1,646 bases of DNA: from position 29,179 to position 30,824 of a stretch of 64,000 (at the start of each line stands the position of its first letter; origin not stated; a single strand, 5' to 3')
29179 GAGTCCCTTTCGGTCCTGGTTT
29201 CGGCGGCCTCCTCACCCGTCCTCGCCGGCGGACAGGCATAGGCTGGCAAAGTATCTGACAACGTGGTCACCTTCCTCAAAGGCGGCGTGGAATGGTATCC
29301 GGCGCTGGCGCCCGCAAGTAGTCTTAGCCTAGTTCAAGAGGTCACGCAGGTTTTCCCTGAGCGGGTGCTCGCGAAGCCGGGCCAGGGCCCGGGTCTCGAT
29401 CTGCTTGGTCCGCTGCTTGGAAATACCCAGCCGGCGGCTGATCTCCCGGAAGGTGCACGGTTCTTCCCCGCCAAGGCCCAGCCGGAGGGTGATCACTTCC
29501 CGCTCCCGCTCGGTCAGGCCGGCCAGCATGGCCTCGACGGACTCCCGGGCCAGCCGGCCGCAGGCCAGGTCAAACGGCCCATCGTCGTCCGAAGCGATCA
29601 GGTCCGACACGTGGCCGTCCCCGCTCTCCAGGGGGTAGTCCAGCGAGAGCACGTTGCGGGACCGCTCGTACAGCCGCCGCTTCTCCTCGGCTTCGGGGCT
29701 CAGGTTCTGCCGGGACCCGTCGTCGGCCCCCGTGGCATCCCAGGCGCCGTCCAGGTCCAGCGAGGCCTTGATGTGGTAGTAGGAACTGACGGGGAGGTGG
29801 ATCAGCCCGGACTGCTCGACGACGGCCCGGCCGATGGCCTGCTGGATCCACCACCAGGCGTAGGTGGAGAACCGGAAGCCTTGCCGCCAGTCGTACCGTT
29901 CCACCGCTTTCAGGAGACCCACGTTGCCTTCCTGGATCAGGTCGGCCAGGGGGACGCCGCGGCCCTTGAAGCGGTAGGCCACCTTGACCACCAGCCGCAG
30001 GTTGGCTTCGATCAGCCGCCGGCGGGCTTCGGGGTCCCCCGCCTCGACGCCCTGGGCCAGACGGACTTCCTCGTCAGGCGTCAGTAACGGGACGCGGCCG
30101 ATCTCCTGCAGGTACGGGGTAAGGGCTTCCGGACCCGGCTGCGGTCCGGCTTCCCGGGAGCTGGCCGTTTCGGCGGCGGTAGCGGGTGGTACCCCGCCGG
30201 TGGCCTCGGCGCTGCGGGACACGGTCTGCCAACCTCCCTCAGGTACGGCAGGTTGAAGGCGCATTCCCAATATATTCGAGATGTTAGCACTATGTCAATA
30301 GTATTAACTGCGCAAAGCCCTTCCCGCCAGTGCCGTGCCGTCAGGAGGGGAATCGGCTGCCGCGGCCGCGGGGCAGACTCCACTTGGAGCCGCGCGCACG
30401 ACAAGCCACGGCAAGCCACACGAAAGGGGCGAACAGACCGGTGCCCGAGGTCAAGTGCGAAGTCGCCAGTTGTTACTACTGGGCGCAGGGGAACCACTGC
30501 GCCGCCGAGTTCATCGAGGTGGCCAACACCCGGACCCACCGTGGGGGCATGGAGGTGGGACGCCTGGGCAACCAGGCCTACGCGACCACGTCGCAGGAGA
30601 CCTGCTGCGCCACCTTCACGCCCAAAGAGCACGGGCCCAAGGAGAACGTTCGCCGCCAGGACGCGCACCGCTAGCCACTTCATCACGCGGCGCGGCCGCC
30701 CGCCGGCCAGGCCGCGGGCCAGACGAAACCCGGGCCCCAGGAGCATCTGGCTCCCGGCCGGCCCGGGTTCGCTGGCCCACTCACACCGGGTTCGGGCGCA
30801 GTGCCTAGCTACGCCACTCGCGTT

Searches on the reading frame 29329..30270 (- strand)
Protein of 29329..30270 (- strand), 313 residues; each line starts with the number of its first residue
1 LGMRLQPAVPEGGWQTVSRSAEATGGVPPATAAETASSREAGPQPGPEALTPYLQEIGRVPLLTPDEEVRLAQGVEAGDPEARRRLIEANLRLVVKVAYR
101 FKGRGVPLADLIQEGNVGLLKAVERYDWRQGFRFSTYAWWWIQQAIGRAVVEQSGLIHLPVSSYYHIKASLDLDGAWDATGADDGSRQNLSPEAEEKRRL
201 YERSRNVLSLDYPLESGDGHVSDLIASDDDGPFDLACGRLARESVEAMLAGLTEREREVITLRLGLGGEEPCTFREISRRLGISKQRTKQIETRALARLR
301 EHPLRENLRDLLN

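Call 52: search_protein_families(library=pfam, proteins=[window:29329-30270:-], max_evalue=0.001)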
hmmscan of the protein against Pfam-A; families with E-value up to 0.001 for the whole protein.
window:29329-30270:- (313 aa): 4 families
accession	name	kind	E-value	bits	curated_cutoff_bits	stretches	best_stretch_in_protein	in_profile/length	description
PF04542.20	Sigma70_r2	-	1.6e-20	73.1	24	1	86-150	1-65/71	Sigma-70 region 2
PF04545.22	Sigma70_r4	-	5.4e-16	58.3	24.1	1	249-301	2-50/50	Sigma-70, region 4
PF00140.25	Sigma70_r1_2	-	1.1e-13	51.3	22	1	53-80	6-33/34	Sigma-70 factor, region 1.2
PF08281.18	Sigma70_r4_2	-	5.2e-05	23.2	25.7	1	243-299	2-54/54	Sigma-70, region 4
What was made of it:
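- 29329..30270 (-): RpoD/RpoS-like sigma-70 family gene, the predicted target of the promoter at 30269-30298. The likely start is GTG 30222. Pfam Sigma70 r1.2, r2 and r4 (call 52).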

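Call 68: search_protein_families(library=ncbifam, proteins=[window:29329-30270:-], max_evalue=0.001)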
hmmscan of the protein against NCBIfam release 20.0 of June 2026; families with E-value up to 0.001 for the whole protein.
window:29329-30270:- (313 aa): 49 families (the best 25 are shown)
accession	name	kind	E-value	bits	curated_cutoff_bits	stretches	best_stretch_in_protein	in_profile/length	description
TIGR02394.1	rpoS_proteo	equivalog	2.9e-66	223.9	378.7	1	48-308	13-279/285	RNA polymerase sigma factor RpoS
NF006666.0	PRK09210.1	equivalog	2.3e-65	221.3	572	1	53-312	104-369/370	RNA polymerase sigma factor RpoD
NF004207.0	PRK05657.1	equivalog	1.9e-63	214.8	394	1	44-305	52-319/329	RNA polymerase sigma factor RpoS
TIGR02997.1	Sig70-cyanoRpoD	subfamily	2.8e-63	213.9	384.5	2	81-300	74-298/298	RNA polymerase sigma factor, RpoD/SigA family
NF041931.2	MzaA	equivalog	1.9e-59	202.2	800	1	43-311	441-713/726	MZA anti-phage system associated sigma-70 family RNA polymerase sigma factor MzaA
NF004208.0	PRK05658.1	equivalog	6.8e-58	197.1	555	1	81-312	392-629/631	RNA polymerase sigma factor RpoD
NF005920.0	PRK07921.1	subfamily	2.2e-56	191.3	464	1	81-309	90-324/328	RNA polymerase sigma factor SigB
NF005785.0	PRK07598.1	equivalog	4.9e-55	187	554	2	81-312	175-411/415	RNA polymerase sigma factor SigC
TIGR02393.1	RpoD_Cterm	equivalog_domain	1.2e-53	182.2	354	1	82-312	1-237/238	RNA polymerase sigma factor RpoD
NF005643.0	PRK07406.1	equivalog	1.5e-53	182.3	500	1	81-307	160-390/397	RNA polymerase sigma factor RpoD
NF005642.0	PRK07405.1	subfamily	3.2e-53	181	524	1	75-302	77-308/318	RNA polymerase sigma factor SigD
NF004561.0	PRK05901.1-3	equivalog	4.3e-53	181.2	582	1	81-312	299-536/537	RNA polymerase sigma factor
NF004560.0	PRK05901.1-1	equivalog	5.5e-48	164.3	711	1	81-312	278-515/516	RNA polymerase sigma factor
NF004615.0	PRK05949.1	subfamily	9.5e-48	162.8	530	1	71-302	82-317/327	RNA polymerase sigma factor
NF004562.0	PRK05901.1-4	equivalog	7.4e-44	150.2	779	1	81-308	316-549/571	RNA polymerase sigma factor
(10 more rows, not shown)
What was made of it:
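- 29329..30270 (-): NCBIfam RpoS/RpoD-like matches, below cut-off (call 68).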

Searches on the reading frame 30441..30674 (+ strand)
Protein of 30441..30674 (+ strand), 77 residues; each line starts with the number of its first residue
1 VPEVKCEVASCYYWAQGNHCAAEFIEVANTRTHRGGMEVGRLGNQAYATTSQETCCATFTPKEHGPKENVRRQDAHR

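Call 52: search_protein_families(library=pfam, proteins=[window:30441-30674:+], max_evalue=0.001)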
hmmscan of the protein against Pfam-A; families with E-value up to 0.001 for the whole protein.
window:30441-30674:+ (77 aa): 1 family
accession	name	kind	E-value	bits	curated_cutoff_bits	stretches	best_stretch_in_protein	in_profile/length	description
PF07561.16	DUF1540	-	3.7e-14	53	22.1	1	4-59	1-40/40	Domain of Unknown Function (DUF1540)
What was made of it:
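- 30441..30674 (+): DUF1540 gene on the other side of the palindrome. Pfam DUF1540, E 3.7e-14 (call 52).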
